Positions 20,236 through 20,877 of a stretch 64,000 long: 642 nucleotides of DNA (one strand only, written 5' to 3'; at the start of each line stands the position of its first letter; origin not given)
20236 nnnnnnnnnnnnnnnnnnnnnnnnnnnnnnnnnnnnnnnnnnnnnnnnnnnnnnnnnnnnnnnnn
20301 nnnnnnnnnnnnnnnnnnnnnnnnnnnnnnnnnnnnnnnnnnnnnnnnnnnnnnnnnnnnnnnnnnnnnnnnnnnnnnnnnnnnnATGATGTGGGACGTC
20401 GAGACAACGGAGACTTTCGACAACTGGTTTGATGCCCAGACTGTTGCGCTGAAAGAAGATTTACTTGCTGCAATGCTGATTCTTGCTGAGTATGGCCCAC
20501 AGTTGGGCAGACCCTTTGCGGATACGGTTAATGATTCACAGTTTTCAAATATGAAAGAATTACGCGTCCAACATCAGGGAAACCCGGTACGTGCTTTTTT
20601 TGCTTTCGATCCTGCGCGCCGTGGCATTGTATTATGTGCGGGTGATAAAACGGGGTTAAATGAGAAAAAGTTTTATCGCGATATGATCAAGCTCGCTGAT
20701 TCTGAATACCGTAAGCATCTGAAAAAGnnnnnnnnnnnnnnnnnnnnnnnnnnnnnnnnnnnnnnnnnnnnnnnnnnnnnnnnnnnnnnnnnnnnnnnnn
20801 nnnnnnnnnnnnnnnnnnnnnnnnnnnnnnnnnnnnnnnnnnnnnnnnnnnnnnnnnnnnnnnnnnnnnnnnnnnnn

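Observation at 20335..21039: HigB/HigA-like toxin-antitoxin pair inserted between flagellar genes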

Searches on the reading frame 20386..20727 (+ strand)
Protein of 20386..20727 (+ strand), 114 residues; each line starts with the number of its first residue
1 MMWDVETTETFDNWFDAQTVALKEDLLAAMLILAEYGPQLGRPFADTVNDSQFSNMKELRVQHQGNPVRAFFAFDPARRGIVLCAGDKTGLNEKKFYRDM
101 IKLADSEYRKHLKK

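Call 3: search_protein_families(proteins=[window:20386-20727:+], library=ncbifam, max_evalue=0.01)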
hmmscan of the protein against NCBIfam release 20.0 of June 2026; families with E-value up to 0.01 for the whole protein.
window:20386-20727:+ (114 aa): 0 families

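Call 7: profile_search(protein=window:20386-20727:+)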
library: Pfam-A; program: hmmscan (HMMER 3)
A. the first sequence (114 residues): domains with independent E <= 10: 3; with E <= 0.001: 1
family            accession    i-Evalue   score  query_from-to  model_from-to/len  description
Gp49              PF05973.20    1.4e-20    73.6      13-108         1-89/90  Phage derived protein Gp49-like (DUF891)
Int_N             PF24624.1        0.24    12.6       9-64          7-61/100  Phage integrase, N-terminal domain
GBP_repeat        PF02526.19       0.57    10.4     104-112        15-23/38  Glycophorin-binding protein
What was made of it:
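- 20389..20730 (+): Toxin gene (113 aa + stop); Gp49-type HigB / Tad-like RelE-superfamily toxin, identical to WP_000263532.1. Pfam PF05973 1.4e-20 (call 7).
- On Gp49 / Tad-Ata / 'HigB' of PF05973 (RelE/ParE superfamily): E = 1.4e-20, model positions 1-89 of 90 (call 7).
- On Canonical HigB (PF05015 HigB-like toxin / PF09907 HigB): Neither family appears among the toxin's Pfam hits at E <= 10 (call 7).
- Closest known: Canonical HigBA. Different: None of them matched the toxin here (call 7).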

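Call 15: search_solved_structures(query=window:20386-20727:+, max_evalue=1, show_alignments=2)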
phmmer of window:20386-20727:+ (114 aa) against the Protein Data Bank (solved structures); distinct sequences matched with E-value up to 1: 0.

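Call 20: find_homologous_proteins(query=window:20386-20727:+, max_evalue=0.00001)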
Query window:20386-20727:+ (114 aa): 1692 proteins with E <= 0.00001 among 1704 candidates; the best 120 are listed.
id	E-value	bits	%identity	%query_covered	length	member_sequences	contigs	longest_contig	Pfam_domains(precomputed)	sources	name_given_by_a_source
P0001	1.8e-70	252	99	100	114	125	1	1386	PF05973.21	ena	-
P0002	3.7e-60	219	83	99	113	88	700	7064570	PF05973.21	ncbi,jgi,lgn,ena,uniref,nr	ncbi:type II toxin-antitoxin system RelE/ParE family toxin [Klebsiella grimontii]|uniref:Type II tox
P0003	9.7e-60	217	83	99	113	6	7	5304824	PF05973.21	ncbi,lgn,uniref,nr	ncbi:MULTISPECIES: type II toxin-antitoxin system RelE/ParE family toxin [Enterobacteriaceae]|uniref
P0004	1.4e-59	217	82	99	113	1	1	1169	PF05973.21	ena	-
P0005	2.5e-59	216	82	99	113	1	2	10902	PF05973.21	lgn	-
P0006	3.5e-59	215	81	99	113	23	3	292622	PF05973.21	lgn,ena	-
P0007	5.0e-59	215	84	99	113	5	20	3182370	PF05973.21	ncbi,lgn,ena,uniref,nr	ncbi:type II toxin-antitoxin system RelE/ParE family toxin [Citrobacter sp. Marseille-Q6884]|uniref:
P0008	5.0e-59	215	82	99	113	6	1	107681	PF05973.21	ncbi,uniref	ncbi:type II toxin-antitoxin system RelE/ParE family toxin [Raoultella terrigena]|uniref:type II tox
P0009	9.6e-59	214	82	99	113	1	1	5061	PF05973.21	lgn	-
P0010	1.8e-58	213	81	99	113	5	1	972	PF05973.21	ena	-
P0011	1.9e-58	213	81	99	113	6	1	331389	PF05973.21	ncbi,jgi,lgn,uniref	ncbi:type II toxin-antitoxin system RelE/ParE family toxin [Kluyvera intermedia]|jgi:hypothetical pr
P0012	2.4e-58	213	82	99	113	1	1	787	PF05973.21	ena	-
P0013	2.6e-58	213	81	99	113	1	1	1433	PF05973.21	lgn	-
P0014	5.1e-58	212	81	99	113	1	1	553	PF05973.21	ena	-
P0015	9.6e-58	211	81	99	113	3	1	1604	PF05973.21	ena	-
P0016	1.8e-57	210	82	99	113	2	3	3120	PF05973.21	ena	-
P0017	1.8e-57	210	81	99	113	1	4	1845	PF05973.21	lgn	-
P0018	2.3e-57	210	81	99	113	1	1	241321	PF05973.21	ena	-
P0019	3.2e-57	209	81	99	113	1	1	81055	PF05973.21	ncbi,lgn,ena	-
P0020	3.5e-57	209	81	99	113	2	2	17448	PF05973.21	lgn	-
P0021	3.6e-57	209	79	99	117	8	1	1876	PF05973.21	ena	-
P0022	3.7e-57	209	81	99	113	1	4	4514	PF05973.21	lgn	-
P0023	4.5e-57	209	82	99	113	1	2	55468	PF05973.21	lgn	-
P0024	4.6e-57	209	80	99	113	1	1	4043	PF05973.21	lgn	-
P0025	5.0e-57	208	81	97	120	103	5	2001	PF05973.21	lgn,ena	-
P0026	9.4e-57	208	81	99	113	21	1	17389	PF05973.21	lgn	-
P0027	1.3e-56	207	80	99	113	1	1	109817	PF05973.21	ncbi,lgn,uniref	ncbi:type II toxin-antitoxin system RelE/ParE family toxin [Kluyvera sp. 142486]|uniref:type II toxi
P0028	1.7e-56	207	79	99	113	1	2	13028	PF05973.21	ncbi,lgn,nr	ncbi:type II toxin-antitoxin system RelE/ParE family toxin [Salmonella enterica]|nr:type II toxin-an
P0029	2.5e-56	206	81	99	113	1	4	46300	PF05973.21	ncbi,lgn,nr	ncbi:type II toxin-antitoxin system RelE/ParE family toxin [Salmonella enterica subsp. salamae]|nr:t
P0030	2.5e-56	206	81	99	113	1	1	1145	PF05973.21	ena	-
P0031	3.5e-56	206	79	99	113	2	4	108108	PF05973.21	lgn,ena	-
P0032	4.9e-56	205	80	99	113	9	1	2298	PF05973.21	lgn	-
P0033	6.3e-56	205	78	99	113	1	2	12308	PF05973.21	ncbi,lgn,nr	ncbi:type II toxin-antitoxin system RelE/ParE family toxin [Salmonella enterica]|nr:type II toxin-an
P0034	6.3e-56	205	78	99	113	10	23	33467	PF05973.21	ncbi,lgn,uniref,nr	ncbi:type II toxin-antitoxin system RelE/ParE family toxin [Salmonella enterica]|uniref:Type II toxi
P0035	8.6e-56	205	81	99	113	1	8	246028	PF05973.21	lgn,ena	-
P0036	1.3e-55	204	80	99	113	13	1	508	PF05973.21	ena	-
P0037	1.8e-55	203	78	99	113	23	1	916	PF05973.21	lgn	-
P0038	2.5e-55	203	77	99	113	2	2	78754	PF05973.21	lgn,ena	-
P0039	3.5e-55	203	77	99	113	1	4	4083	PF05973.21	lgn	-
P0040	6.7e-55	202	76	99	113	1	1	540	PF05973.21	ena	-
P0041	9.3e-55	201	76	99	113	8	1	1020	PF05973.21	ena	-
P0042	2.5e-54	200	76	99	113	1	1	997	PF05973.21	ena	-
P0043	3.4e-54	199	76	99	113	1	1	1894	PF05973.21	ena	-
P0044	1.7e-53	197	75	99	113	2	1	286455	PF05973.21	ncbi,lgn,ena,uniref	ncbi:MAG: type II toxin-antitoxin system RelE/ParE family toxin [Kluyvera sp.]|uniref:type II toxin-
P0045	6.7e-52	192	76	97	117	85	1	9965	PF05973.21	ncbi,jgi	-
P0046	6.0e-51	189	73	99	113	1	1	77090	PF05973.21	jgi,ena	-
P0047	6.2e-51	189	72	99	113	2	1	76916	PF05973.21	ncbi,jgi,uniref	ncbi:type II toxin-antitoxin system RelE/ParE family toxin [Scandinavium goeteborgense]|jgi:hypothet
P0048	1.4e-50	188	76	96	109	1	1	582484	PF05973.21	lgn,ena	-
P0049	2.1e-50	187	73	99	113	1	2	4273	PF05973.21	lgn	-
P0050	2.6e-50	187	72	98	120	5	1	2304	PF05973.21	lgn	-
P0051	3.1e-50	187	72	99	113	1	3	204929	PF05973.21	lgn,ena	-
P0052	3.4e-50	186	73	99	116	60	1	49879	PF05973.21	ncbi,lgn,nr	ncbi:type II toxin-antitoxin system RelE/ParE family toxin [Salmonella enterica]|nr:type II toxin-an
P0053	6.1e-50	186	76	97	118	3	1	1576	PF05973.21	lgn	-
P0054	6.5e-50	186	72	99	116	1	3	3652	PF05973.21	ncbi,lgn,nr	ncbi:type II toxin-antitoxin system RelE/ParE family toxin [Salmonella enterica]|nr:type II toxin-an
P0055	1.0e-49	185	73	99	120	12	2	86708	PF05973.21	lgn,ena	-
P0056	3.3e-49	183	71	99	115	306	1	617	PF05973.21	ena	-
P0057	4.3e-49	183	70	99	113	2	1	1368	PF05973.21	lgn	-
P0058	4.3e-49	183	72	99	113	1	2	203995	PF05973.21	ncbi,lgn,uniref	ncbi:type II toxin-antitoxin system RelE/ParE family toxin [Enterobacter soli]|uniref:type II toxin-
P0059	8.5e-49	182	70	99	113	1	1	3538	PF05973.21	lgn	-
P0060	9.0e-49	182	69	97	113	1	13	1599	PF05973.21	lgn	-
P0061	1.4e-48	181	68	99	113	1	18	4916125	PF05973.21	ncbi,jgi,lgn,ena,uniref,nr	ncbi:type II toxin-antitoxin system RelE/ParE family toxin [Yokenella regensburgei]|jgi:hypothetical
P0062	2.2e-48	181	73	99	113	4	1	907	PF05973.21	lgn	-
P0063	2.7e-48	180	71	99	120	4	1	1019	PF05973.21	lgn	-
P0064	2.9e-48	180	71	99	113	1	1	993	PF05973.21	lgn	-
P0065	4.7e-48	180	71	99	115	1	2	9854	PF05973.21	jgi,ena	jgi:hypothetical protein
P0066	6.4e-48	179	71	99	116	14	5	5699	PF05973.21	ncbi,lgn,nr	ncbi:type II toxin-antitoxin system RelE/ParE family toxin [Salmonella enterica]|nr:type II toxin-an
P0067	6.8e-48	179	74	97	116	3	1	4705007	PF05973.21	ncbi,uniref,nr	ncbi:type II toxin-antitoxin system RelE/ParE family toxin [Buttiauxella sp. WJP83]|uniref:type II t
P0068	7.6e-48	179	69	97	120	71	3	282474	PF05973.21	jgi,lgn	-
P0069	8.9e-48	179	69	99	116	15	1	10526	PF05973.21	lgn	-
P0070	9.0e-48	179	69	99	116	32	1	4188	PF05973.21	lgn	-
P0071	1.2e-47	178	66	98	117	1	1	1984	PF05973.21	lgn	-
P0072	1.7e-47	178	70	97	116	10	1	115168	PF05973.21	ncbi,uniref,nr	ncbi:type II toxin-antitoxin system RelE/ParE family toxin [Rosenbergiella collisarenosi]|uniref:typ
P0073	2.4e-47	177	69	99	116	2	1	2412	PF05973.21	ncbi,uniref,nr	ncbi:hypothetical protein Rin_00003280 [Candidatus Regiella insecticola 5.15]|uniref:Phage-related p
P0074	3.0e-47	177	72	97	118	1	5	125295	PF05973.21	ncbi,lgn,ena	-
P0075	3.2e-47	177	68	97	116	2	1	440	PF05973.21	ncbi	-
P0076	3.3e-47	177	68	99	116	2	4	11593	PF05973.21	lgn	-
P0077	3.3e-47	177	68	99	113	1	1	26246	PF05973.21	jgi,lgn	jgi:hypothetical protein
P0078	4.2e-47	177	71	99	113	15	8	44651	PF05973.21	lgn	-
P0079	5.5e-47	176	68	97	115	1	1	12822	PF05973.21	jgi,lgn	-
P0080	7.6e-47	176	65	99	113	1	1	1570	PF05973.21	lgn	-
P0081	8.0e-47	176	69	97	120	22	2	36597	PF05973.21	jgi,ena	jgi:hypothetical protein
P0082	8.7e-47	176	69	99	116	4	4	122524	PF05973.21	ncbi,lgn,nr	ncbi:type II toxin-antitoxin system RelE/ParE family toxin [Salmonella enterica]|nr:type II toxin-an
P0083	8.8e-47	175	68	99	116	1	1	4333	PF05973.21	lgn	-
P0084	9.2e-47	175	71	99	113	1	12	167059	PF05973.21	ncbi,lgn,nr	ncbi:TPA: type II toxin-antitoxin system RelE/ParE family toxin [Salmonella enterica]|nr:type II tox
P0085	1.1e-46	175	69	98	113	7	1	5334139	PF05973.21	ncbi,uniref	ncbi:type II toxin-antitoxin system RelE/ParE family toxin [Photorhabdus sp. SF281]|uniref:type II t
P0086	1.1e-46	175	66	99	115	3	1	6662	PF05973.21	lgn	-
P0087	1.2e-46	175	63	98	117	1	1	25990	PF05973.21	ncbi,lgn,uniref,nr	ncbi:type II toxin-antitoxin system RelE/ParE family toxin [Serratia liquefaciens]|uniref:type II to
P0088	1.3e-46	175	69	99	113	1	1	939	PF05973.21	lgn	-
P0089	1.3e-46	175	69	99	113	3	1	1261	PF05973.21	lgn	-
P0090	1.7e-46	175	69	99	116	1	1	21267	PF05973.21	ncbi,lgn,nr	ncbi:type II toxin-antitoxin system RelE/ParE family toxin [Salmonella enterica]|nr:type II toxin-an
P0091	1.7e-46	175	68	99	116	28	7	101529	PF05973.21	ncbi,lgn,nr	ncbi:type II toxin-antitoxin system RelE/ParE family toxin [Salmonella enterica]|nr:type II toxin-an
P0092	1.7e-46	175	68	99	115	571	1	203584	PF05973.21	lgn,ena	-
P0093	1.9e-46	174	70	99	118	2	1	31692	PF05973.21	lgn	-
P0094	2.2e-46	174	67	97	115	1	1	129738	PF05973.21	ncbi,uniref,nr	ncbi:type II toxin-antitoxin system RelE/ParE family toxin [Serratia nematodiphila]|uniref:type II t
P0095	3.1e-46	174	68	97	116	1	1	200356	PF05973.21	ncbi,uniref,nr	ncbi:type II toxin-antitoxin system RelE/ParE family toxin [Photorhabdus sp. APURE]|uniref:type II t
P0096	3.2e-46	174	68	97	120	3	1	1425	PF05973.21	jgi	-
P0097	3.9e-46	173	68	99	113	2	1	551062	PF05973.21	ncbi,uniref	ncbi:type II toxin-antitoxin system RelE/ParE family toxin [Scandinavium sp. NPDC088450]|uniref:type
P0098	4.1e-46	173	68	98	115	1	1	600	PF05973.21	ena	-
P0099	4.3e-46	173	68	99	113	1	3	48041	PF05973.21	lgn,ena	-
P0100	4.5e-46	173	66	99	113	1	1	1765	PF05973.21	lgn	-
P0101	4.5e-46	173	68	97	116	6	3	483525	PF05973.21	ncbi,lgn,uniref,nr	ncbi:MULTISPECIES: type II toxin-antitoxin system RelE/ParE family toxin [Mangrovibacter]|uniref:Add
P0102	5.1e-46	173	69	97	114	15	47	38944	PF05973.21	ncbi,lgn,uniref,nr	ncbi:type II toxin-antitoxin system RelE/ParE family toxin [Salmonella enterica]|uniref:Type II toxi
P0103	5.2e-46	173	66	99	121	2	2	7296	PF05973.21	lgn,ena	-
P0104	5.9e-46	173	66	99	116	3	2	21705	PF05973.21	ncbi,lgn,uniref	ncbi:type II toxin-antitoxin system RelE/ParE family toxin [Pantoea sp.]|uniref:type II toxin-antito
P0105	7.2e-46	173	66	98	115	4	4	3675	PF05973.21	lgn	-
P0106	7.9e-46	172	66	99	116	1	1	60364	PF05973.21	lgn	-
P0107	8.0e-46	172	68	97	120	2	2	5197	PF05973.21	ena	-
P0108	8.2e-46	172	66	99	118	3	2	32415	PF05973.21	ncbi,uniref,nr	ncbi:addiction module toxin RelE [Photorhabdus luminescens]|uniref:Addiction module toxin RelE n=2 T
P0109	1.2e-45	172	69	97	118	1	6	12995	PF05973.21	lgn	-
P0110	1.2e-45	172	68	99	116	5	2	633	PF05973.21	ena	-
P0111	1.2e-45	172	67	97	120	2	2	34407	PF05973.21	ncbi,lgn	ncbi:MAG: type II toxin-antitoxin system RelE/ParE family toxin [Leclercia sp.]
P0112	1.4e-45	172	68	99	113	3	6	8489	PF05973.21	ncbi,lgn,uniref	ncbi:MAG: type II toxin-antitoxin system RelE/ParE family toxin [Hafnia sp.]|uniref:type II toxin-an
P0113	1.8e-45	171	68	97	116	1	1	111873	PF05973.21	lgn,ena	-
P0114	2.5e-45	171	68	97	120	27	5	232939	PF05973.21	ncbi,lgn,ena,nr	ncbi:MAG: type II toxin-antitoxin system RelE/ParE family toxin [Leclercia adecarboxylata]|nr:type I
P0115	2.7e-45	171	66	99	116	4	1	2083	PF05973.21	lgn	-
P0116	2.8e-45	171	68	99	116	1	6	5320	PF05973.21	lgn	-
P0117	3.0e-45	171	66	99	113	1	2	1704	PF05973.21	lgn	-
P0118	3.2e-45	170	70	99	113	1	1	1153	PF05973.21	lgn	-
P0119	4.0e-45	170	69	97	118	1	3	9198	PF05973.21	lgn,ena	-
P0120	4.1e-45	170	65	99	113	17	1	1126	PF05973.21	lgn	-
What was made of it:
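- On Gp49 / Tad-Ata / 'HigB' of PF05973 (RelE/ParE superfamily): All precomputed Pfam labels of the homologues are PF05973 (call 20).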

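Call 22: find_encoding_contigs(protein=P0002, flank=5000, max_places=4)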
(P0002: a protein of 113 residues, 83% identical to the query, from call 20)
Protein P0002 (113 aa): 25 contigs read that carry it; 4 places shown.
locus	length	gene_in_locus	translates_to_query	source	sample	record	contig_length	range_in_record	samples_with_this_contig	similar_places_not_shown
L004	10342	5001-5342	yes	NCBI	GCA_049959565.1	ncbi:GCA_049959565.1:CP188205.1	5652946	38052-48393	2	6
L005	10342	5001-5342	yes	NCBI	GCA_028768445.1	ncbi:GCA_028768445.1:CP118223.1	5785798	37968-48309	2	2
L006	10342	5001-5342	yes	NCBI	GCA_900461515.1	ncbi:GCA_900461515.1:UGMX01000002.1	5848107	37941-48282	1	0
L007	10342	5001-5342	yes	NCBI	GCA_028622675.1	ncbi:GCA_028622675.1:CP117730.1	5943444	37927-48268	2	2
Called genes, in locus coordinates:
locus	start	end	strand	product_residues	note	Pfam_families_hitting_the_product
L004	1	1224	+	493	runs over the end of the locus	PF05231:MASE1, PF07730:HisKA_3, PF02518:HATPase_c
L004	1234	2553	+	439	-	PF07690:MFS_1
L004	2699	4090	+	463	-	PF07690:MFS_1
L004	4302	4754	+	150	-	PF06711:DUF1198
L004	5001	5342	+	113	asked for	PF05973:Gp49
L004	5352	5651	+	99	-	PF13443:HTH_26 (faint), PF13744:HTH_37 (weak), PF13560:HTH_31, PF01381:HTH_3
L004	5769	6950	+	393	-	PF07690:MFS_1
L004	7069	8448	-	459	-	PF02264:LamB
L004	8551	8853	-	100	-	PF02255:PTS_IIA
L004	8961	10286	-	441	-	PF02378:PTS_EIIC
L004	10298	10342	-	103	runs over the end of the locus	PF02302:PTS_IIB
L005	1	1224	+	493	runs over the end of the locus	PF05231:MASE1, PF07730:HisKA_3, PF02518:HATPase_c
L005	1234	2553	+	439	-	PF07690:MFS_1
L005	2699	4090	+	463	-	PF07690:MFS_1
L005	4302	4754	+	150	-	PF06711:DUF1198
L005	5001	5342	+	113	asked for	PF05973:Gp49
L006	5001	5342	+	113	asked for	PF05973:Gp49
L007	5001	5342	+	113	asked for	PF05973:Gp49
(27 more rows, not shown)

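Call 23: find_encoding_contigs(protein=P0007, flank=5000, max_places=4)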
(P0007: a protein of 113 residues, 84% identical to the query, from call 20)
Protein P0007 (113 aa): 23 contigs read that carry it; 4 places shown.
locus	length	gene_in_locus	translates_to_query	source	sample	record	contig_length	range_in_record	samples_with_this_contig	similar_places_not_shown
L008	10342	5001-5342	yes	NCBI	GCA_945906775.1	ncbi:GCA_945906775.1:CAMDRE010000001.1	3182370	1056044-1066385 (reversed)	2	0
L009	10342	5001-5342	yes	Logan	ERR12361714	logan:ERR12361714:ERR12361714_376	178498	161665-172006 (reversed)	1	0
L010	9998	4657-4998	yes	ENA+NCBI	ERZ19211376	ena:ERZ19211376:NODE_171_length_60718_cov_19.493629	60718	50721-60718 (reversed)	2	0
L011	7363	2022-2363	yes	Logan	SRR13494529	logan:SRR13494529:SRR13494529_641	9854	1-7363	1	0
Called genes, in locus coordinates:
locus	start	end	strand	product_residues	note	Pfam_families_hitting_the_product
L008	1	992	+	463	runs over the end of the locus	PF07690:MFS_1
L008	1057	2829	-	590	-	PF07969:Amidohydro_3 (faint), PF01979:Amidohydro_1, PF13382:Adenine_deam_C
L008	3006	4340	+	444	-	PF00860:Xan_ur_permease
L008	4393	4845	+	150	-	PF06711:DUF1198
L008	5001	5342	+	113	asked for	PF05973:Gp49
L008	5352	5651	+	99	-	PF13744:HTH_37 (weak), PF13560:HTH_31, PF01381:HTH_3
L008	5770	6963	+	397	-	PF07690:MFS_1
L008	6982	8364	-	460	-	PF00232:Glyco_hydro_1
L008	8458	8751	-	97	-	PF27428:YicS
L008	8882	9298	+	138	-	PF00583:Acetyltransf_1, PF13673:Acetyltransf_10 (weak), PF13508:Acetyltransf_7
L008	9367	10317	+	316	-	PF03180:Lipoprotein_9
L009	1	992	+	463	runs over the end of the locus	PF07690:MFS_1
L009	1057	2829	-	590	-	PF07969:Amidohydro_3 (faint), PF01979:Amidohydro_1, PF13382:Adenine_deam_C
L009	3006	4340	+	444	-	PF00860:Xan_ur_permease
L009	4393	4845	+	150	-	PF06711:DUF1198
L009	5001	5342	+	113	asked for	PF05973:Gp49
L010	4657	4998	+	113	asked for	PF05973:Gp49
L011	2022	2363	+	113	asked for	PF05973:Gp49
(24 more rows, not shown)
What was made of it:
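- The nearest non-E. coli relatives (83% aa) sit between yicN and an MFS transporter gene in Klebsiella and Citrobacter (calls 22, 23). Orthologous cassettes work in non-flagellar contexts (calls 22, 23).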

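Call 27: search_dna_similar(query=window:20389-20727:+, collection=phages, mode=protein, max_rows=15)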
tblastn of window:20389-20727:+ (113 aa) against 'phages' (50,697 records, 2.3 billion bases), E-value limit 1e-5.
Records with a match: 7; places in all: 7; records where one place covers at least 80% of the query: 5.
Best place of each record, by identity: 60-80% 2; <60% 5.
By first word of the organism name: Yersinia 3; Salmonella 2; Bacteriophage 2.
By host as written in the record: - 3; Yersinia pestis EV76-CN 3; Homo sapiens 1.
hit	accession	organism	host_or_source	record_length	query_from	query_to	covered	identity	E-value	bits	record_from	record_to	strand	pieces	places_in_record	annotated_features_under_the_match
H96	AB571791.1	Salmonella enterica subsp. enterica serovar Typhimurium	-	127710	1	113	100%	60.2%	5e-41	149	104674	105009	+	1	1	conserved hypothetical protein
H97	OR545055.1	Yersinia phage vB_YpM_44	Yersinia pestis EV76-CN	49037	1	111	98%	53.2%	3e-34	129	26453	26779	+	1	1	higB2: putative toxin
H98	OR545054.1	Yersinia phage vB_YpM_41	Yersinia pestis EV76-CN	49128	1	111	98%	53.2%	3e-34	129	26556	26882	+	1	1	higB2: putative toxin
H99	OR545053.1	Yersinia phage vB_YpM_39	Yersinia pestis EV76-CN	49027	1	111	98%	53.2%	7e-34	128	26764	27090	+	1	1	higB2: putative toxin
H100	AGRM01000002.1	Salmonella enterica subsp. houtenae str. ATCC BAA-1581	Homo sapiens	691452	1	87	77%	66.7%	6e-34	128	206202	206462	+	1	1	toxin-antitoxin system, toxin component, RelE domain protein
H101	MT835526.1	Bacteriophage sp.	human fecal samples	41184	1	112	99%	45.1%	3e-20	89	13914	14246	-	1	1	record has no annotation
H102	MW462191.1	Bacteriophage sp.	freshwater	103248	28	107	71%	42.5%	5e-14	72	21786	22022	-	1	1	toxin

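Call 28: search_dna_similar(query=window:20389-20727:+, collection=plasmids, mode=protein, max_rows=15)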
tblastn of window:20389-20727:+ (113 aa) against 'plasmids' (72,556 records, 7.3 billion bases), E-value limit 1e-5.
Records with a match: 1982; places in all: 2057; records where one place covers at least 80% of the query: 1938.
Best place of each record, by identity: 60-80% 1044; <60% 938.
By first word of the organism name: Acinetobacter 590; Klebsiella 349; Escherichia 282; Salmonella 221; Providencia 73; Citrobacter 69; Yersinia 55; Vibrio 45; Enterobacter 41; Proteus 22; and 71 more.
By predicted mobility (MOB-suite, as given by PLSDB): conjugative 1291; mobilizable 378; non-mobilizable 313.
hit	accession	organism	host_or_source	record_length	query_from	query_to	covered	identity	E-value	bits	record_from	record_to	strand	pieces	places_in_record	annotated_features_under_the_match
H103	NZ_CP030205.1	Salmonella enterica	-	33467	1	113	100%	77.9%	2e-57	197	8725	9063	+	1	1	type II toxin-antitoxin system RelE/ParE family toxin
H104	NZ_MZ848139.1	Morganella morganii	-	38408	1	113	100%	74.3%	2e-53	185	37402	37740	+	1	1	type II toxin-antitoxin system RelE/ParE family toxin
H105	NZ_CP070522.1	Morganella morganii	Homo sapiens,pressure ulcer swab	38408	1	113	100%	74.3%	2e-53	185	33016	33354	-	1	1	type II toxin-antitoxin system RelE/ParE family toxin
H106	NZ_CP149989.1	Morganella morganii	-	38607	1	113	100%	74.3%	2e-53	185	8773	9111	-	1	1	type II toxin-antitoxin system RelE/ParE family toxin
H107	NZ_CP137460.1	Morganella morganii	Homo sapiens,whole organism,urine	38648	1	113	100%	74.3%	2e-53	185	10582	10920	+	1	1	type II toxin-antitoxin system RelE/ParE family toxin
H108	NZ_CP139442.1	Morganella morganii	Homo sapiens,Blood sample,blood sample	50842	1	113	100%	74.3%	2e-53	185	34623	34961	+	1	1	type II toxin-antitoxin system RelE/ParE family toxin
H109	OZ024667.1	Candidatus Erwinia impunctatus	Culicoides impunctatus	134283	1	113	100%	73.5%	6e-53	184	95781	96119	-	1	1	higB2: Putative toxin HigB2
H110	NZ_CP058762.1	Klebsiella pneumoniae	Stanley WWTPs_3 WWTPs influent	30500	1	113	100%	71.7%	4e-52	181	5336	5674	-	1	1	type II toxin-antitoxin system RelE/ParE family toxin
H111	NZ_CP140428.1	Enterobacter hormaechei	Homo sapiens,Wound/Abscess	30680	1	113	100%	71.7%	4e-52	181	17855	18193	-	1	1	type II toxin-antitoxin system RelE/ParE family toxin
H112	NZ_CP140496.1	Enterobacter hormaechei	Homo sapiens,Wound/Abscess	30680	1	113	100%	71.7%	4e-52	181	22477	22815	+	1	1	type II toxin-antitoxin system RelE/ParE family toxin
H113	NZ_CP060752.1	Escherichia coli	Homo sapiens,bile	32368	1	113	100%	71.7%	4e-52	181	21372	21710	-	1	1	type II toxin-antitoxin system RelE/ParE family toxin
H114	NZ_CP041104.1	Klebsiella pneumoniae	Swine,Rectal swab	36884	1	113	100%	71.7%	4e-52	181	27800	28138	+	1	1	type II toxin-antitoxin system RelE/ParE family toxin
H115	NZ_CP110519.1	Klebsiella pneumoniae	natural water sources close by farm or ...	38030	1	113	100%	71.7%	4e-52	181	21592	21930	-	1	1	type II toxin-antitoxin system RelE/ParE family toxin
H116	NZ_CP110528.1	Klebsiella pneumoniae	natural water sources close by farm or ...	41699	1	113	100%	71.7%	4e-52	181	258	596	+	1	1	type II toxin-antitoxin system RelE/ParE family toxin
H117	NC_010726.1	Klebsiella pneumoniae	-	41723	1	113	100%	71.7%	4e-52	181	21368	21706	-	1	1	type II toxin-antitoxin system RelE/ParE family toxin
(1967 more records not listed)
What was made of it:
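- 1982 plasmid records carry relatives (call 28). Relatives occur on phages and plasmids (calls 27, 28).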

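Call 44: search_protein_families(proteins=[window:20389-20727:+], library=phrogs, max_evalue=0.001)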
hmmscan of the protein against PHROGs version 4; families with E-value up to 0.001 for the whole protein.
window:20389-20727:+ (113 aa): 2 families
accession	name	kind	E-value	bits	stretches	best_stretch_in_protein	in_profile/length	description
phrog_3445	-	moron, auxiliary metabolic gene and host takeover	2.1e-22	80.3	1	1-109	4-98/103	toxin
phrog_2523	-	unknown function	0.00018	22.5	1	1-84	2-81/108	-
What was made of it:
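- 20389..20730 (+): PHROG 3445 'toxin' 2e-22 (call 44).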

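Call 45: search_protein_families(proteins=[window:20389-20727:+], library=padloc, max_evalue=0.01)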
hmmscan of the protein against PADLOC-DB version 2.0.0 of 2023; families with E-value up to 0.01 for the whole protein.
window:20389-20727:+ (113 aa): 1 family
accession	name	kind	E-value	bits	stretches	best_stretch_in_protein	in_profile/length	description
PDLC03894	NsnC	-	1.6e-07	29.2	1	6-109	191-291/294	-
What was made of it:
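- The toxin matches the C-terminal domain of the PADLOC protein NsnC at 1.6e-7 (call 45).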
